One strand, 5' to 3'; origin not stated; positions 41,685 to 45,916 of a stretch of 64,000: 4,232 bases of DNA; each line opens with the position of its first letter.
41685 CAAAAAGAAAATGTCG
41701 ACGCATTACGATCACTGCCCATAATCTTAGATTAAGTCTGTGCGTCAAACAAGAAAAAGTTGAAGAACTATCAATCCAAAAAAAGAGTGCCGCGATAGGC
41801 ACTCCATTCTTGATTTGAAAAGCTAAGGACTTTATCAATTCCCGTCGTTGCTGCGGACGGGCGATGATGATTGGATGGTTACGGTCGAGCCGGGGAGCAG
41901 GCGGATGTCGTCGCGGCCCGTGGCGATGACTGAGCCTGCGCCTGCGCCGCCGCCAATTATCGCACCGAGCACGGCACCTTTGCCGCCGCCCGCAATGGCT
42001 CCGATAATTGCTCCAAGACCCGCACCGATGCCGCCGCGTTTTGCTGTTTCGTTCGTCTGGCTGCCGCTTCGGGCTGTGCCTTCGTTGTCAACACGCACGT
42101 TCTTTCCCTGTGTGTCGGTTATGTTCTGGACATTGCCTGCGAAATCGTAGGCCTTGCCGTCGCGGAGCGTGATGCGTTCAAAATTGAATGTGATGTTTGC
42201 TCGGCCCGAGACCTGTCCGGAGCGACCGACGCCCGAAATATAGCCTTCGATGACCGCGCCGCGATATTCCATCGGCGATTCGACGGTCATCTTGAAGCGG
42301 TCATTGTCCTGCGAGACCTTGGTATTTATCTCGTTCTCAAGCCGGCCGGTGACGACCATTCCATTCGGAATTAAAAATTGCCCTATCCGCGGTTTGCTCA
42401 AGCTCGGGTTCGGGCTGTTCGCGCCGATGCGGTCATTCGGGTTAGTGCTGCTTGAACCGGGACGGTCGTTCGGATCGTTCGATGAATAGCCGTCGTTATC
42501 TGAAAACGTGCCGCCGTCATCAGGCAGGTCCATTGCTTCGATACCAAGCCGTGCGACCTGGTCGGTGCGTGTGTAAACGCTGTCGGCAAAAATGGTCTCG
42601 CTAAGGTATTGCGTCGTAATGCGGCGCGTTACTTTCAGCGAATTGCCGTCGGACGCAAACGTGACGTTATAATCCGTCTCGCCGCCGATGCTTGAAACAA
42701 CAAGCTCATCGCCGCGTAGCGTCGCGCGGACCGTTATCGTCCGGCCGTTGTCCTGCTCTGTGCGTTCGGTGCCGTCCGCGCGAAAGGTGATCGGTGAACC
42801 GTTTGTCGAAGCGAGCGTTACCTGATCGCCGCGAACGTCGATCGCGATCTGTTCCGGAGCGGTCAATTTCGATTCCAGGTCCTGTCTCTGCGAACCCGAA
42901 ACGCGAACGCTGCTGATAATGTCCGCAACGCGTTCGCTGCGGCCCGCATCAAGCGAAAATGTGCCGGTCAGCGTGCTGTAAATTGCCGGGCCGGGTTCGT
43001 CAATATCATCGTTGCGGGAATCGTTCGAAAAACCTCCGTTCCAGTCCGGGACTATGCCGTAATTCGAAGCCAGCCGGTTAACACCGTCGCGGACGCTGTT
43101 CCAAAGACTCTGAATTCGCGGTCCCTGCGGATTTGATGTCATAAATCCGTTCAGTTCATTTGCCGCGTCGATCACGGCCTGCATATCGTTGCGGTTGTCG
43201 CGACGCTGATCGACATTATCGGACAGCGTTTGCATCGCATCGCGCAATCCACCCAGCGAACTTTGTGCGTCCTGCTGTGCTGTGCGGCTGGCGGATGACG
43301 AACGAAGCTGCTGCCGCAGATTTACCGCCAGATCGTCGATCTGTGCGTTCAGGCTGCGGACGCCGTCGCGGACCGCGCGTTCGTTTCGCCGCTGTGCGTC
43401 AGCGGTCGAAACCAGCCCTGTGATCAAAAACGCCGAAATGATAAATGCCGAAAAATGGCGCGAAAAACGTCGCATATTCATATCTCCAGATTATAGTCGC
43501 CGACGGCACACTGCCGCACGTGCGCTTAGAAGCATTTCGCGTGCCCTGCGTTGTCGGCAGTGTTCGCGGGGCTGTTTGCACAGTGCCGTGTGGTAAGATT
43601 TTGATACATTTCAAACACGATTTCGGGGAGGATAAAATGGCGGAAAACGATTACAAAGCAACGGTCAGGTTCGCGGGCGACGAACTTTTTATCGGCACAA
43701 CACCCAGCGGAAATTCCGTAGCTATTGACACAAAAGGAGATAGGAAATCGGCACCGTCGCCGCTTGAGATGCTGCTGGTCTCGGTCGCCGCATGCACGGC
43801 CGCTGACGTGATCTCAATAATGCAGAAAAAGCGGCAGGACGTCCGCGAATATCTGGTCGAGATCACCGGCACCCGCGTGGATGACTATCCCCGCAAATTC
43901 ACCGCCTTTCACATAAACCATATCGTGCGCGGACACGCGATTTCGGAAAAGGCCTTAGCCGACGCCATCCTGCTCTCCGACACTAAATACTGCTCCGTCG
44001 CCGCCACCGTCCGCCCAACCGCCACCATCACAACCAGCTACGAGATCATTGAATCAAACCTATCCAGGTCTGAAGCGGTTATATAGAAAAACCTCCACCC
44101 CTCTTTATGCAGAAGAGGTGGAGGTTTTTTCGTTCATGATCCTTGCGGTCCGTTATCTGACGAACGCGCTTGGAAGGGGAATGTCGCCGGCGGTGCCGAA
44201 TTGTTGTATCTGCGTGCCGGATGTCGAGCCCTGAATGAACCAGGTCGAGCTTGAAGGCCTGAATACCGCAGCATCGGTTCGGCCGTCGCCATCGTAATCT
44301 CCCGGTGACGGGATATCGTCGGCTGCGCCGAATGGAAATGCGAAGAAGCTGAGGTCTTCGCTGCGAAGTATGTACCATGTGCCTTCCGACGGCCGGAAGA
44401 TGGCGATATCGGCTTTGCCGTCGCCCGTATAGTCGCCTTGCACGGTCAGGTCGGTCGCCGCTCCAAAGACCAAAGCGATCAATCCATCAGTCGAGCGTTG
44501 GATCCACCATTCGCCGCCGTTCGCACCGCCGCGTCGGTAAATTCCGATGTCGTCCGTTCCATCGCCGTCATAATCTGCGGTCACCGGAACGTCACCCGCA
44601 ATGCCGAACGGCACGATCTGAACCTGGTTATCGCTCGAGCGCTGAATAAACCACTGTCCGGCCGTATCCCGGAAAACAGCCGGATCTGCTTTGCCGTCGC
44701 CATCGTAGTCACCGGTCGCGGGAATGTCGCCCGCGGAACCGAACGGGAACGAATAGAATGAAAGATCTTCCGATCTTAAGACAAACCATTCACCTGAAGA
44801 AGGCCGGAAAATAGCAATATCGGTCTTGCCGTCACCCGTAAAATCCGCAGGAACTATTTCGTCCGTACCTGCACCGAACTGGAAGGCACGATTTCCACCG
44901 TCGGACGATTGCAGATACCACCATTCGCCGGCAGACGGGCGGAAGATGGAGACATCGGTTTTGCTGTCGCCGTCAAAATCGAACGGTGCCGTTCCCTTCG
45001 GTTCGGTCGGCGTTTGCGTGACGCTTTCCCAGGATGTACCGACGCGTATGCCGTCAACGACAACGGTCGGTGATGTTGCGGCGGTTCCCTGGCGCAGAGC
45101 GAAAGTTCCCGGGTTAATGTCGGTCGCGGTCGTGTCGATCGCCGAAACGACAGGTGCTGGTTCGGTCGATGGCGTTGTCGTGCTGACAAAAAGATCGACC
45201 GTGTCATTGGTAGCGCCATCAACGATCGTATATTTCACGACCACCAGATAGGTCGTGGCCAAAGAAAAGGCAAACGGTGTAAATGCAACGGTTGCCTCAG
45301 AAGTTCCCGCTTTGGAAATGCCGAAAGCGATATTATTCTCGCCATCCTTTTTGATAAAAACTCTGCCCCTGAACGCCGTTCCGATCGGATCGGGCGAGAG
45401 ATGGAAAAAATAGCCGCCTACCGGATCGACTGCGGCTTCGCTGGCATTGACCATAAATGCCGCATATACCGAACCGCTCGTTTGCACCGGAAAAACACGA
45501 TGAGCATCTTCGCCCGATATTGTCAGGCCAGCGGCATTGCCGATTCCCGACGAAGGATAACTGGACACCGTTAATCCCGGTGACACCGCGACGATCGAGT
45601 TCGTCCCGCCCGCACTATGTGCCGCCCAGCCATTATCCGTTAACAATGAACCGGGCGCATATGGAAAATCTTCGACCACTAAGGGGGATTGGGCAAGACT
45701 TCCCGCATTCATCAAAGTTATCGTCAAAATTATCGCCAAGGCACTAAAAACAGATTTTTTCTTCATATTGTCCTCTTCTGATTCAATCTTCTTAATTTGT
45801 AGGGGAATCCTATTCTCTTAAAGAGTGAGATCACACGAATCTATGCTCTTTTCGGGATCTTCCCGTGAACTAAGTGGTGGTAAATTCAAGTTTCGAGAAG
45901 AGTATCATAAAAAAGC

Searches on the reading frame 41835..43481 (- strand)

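Call 8: search_protein_families(library=pfam, proteins=[window:41835-43481:-], max_evalue=0.01)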
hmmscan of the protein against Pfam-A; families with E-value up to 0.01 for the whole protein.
window:41835-43481:- (548 aa): 1 family
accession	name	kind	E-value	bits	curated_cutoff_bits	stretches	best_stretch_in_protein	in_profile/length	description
PF13441.11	Gly-zipper_YMGG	-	6.8e-05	22.9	28.9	1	477-516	1-41/45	YMGG-like Gly-zipper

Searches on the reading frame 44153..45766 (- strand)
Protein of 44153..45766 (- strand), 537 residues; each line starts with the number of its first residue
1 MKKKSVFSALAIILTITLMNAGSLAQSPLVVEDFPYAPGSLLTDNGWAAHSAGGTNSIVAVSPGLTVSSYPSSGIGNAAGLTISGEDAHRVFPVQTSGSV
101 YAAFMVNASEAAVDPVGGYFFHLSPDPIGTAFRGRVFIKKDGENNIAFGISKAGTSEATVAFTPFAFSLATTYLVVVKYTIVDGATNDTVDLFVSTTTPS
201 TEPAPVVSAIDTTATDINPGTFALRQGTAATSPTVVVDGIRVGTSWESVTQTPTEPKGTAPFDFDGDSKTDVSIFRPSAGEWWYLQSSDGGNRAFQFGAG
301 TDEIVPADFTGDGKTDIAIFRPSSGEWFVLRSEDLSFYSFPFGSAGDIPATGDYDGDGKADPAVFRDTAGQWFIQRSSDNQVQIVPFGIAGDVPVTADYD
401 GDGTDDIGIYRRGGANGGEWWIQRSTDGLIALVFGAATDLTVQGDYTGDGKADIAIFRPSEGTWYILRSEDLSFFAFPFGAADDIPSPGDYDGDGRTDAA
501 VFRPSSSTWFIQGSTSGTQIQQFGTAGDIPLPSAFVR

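Call 8: search_protein_families(library=pfam, proteins=[window:44153-45766:-], max_evalue=0.01)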
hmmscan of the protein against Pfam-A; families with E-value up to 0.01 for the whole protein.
window:44153-45766:- (537 aa): 2 families
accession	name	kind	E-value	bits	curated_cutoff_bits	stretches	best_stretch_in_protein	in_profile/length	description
PF01839.29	FG-GAP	-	8.3e-24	83.5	22.1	3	305-324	6-25/37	FG-GAP repeat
PF13517.12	FG-GAP_3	-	1.1e-20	74.3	26.9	4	445-501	1-61/61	FG-GAP-like repeat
